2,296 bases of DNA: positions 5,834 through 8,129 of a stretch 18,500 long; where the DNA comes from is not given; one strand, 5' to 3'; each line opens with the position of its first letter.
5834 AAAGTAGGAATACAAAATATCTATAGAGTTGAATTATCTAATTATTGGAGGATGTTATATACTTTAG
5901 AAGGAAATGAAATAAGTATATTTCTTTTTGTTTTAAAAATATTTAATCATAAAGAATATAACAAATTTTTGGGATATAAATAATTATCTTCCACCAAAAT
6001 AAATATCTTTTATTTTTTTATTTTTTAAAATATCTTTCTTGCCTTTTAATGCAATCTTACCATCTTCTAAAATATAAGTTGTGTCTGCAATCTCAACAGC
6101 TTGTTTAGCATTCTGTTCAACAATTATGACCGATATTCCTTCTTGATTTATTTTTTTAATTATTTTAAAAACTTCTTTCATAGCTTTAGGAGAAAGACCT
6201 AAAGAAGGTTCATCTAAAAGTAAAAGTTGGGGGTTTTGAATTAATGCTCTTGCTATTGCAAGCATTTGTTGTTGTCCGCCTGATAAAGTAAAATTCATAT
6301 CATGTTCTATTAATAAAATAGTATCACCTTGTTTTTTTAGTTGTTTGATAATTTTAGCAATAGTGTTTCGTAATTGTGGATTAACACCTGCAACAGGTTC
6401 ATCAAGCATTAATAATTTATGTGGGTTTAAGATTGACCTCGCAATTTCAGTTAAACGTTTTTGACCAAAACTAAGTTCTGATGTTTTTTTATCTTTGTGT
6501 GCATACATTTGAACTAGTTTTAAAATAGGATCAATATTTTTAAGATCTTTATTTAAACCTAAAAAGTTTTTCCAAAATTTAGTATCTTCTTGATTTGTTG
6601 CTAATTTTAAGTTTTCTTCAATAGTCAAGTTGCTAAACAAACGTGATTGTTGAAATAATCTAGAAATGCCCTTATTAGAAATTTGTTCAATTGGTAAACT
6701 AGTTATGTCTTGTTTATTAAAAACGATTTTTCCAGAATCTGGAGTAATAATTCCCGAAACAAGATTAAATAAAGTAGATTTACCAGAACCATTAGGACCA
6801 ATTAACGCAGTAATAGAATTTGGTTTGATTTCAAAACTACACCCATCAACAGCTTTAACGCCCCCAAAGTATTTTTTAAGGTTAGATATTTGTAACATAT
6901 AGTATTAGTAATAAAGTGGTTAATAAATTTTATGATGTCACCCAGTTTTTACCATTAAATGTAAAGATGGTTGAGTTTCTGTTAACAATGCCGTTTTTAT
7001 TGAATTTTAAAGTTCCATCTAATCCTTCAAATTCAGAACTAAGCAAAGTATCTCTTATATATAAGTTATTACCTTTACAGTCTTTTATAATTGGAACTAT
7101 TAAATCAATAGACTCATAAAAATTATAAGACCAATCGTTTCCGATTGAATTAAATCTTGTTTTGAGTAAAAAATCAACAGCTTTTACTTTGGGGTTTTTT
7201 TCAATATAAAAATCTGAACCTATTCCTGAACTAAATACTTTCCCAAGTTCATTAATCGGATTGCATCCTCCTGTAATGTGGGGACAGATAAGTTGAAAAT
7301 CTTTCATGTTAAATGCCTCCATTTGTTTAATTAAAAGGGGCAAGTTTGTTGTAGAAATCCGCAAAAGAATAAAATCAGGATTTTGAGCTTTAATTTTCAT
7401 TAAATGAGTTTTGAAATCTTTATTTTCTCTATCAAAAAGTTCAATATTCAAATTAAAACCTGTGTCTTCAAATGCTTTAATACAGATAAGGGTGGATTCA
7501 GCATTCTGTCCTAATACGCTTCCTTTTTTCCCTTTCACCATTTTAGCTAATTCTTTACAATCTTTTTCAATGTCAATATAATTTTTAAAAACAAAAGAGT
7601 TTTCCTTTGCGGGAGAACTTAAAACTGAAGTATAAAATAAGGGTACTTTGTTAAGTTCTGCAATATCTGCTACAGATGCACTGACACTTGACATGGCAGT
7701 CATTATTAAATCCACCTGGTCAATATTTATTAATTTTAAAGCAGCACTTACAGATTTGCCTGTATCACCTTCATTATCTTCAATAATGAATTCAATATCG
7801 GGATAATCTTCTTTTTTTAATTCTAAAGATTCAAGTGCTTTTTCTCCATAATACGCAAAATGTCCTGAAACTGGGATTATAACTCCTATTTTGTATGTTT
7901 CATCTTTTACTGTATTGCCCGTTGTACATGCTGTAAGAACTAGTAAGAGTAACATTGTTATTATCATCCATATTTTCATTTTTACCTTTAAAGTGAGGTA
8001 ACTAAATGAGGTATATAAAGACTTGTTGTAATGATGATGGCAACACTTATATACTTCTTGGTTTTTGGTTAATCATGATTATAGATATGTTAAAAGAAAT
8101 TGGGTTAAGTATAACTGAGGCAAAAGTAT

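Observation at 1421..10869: Four iterated, divergently transcribed TrmB-like regulator / LivK-like binding-protein cassettes around one shared Liv translocator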

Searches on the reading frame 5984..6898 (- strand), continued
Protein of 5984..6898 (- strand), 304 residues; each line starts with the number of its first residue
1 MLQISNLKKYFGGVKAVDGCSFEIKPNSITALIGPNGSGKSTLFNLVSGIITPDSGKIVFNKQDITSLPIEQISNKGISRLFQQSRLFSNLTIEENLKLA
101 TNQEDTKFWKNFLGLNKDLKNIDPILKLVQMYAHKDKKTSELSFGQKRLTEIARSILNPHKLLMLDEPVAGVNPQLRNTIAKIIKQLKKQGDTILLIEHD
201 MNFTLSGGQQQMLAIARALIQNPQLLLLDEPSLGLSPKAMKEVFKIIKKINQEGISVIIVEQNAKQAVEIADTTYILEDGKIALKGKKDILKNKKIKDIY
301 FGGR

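Call 52: find_encoding_contigs(protein=P0175, flank=10000, max_places=2)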
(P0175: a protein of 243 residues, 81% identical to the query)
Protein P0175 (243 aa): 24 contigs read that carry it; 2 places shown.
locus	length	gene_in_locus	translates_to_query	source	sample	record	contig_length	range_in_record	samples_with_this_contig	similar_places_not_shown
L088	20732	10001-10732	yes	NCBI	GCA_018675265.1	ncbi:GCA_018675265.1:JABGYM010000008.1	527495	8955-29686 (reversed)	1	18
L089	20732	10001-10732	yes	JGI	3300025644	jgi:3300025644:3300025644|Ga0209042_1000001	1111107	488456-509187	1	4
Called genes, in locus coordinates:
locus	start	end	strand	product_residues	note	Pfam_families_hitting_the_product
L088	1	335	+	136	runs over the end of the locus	-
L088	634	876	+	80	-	PF01780:Ribosomal_L37ae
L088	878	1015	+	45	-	-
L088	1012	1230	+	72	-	PF09341:Pcc1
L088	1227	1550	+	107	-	PF01920:Prefoldin_2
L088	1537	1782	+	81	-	PF03685:UPF0147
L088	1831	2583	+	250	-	-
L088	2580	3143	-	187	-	-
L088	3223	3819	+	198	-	PF10050:DUF2284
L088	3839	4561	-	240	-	PF01978:TrmB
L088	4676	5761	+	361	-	PF13433:Peripla_BP_5, PF13458:Peripla_BP_6, PF01094:ANF_receptor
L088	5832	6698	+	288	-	PF02653:BPD_transp_2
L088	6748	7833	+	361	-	PF13433:Peripla_BP_5 (weak), PF13458:Peripla_BP_6, PF01094:ANF_receptor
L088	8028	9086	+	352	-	PF13433:Peripla_BP_5 (faint), PF13458:Peripla_BP_6, PF01094:ANF_receptor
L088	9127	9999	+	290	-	PF02653:BPD_transp_2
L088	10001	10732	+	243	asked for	PF13476:AAA_23 (weak), PF02463:SMC_N (weak), PF13555:AAA_29, PF00005:ABC_tran, PF13304:AAA_21, PF12399:BCA_ABC_TP_C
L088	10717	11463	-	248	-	PF01978:TrmB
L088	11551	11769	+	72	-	-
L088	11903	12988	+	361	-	PF13433:Peripla_BP_5, PF13458:Peripla_BP_6, PF01094:ANF_receptor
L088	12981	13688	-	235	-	PF01978:TrmB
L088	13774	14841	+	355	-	PF13458:Peripla_BP_6, PF13433:Peripla_BP_5, PF01094:ANF_receptor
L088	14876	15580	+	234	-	PF02463:SMC_N, PF13476:AAA_23 (weak), PF00005:ABC_tran, PF13304:AAA_21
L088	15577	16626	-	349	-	PF13458:Peripla_BP_6, PF01094:ANF_receptor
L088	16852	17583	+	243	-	PF01978:TrmB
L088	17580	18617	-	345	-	PF13458:Peripla_BP_6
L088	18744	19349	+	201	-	PF01978:TrmB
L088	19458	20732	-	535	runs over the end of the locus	PF00118:Cpn60_TCP1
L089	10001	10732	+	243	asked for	PF13476:AAA_23 (weak), PF02463:SMC_N (weak), PF13555:AAA_29, PF00005:ABC_tran, PF13304:AAA_21, PF12399:BCA_ABC_TP_C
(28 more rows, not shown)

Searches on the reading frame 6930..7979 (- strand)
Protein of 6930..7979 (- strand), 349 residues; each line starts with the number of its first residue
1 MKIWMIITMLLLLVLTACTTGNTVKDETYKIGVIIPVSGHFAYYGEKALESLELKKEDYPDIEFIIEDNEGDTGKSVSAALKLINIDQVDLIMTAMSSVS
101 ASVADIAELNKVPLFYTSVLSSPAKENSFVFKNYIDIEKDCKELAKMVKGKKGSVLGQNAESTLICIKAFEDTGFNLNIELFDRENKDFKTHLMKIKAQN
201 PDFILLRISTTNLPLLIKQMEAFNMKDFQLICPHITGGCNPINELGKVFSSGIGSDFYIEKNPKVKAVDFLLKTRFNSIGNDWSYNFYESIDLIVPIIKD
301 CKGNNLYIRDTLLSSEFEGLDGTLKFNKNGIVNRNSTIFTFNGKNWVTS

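Call 4: search_protein_families(library=pfam, proteins=[window:6930-7979:-], max_evalue=0.01)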
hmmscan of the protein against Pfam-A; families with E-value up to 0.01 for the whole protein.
window:6930-7979:- (349 aa): 3 families
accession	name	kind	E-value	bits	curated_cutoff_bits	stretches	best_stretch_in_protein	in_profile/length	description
PF13458.12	Peripla_BP_6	-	5.9e-25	89.1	31.7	1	28-342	1-339/343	Periplasmic binding protein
PF01094.35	ANF_receptor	-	7.1e-09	35.6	25.4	1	48-341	9-350/353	Receptor family ligand binding region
PF13433.12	Peripla_BP_5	-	0.0033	17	27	0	61-117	41-98/363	Periplasmic binding protein domain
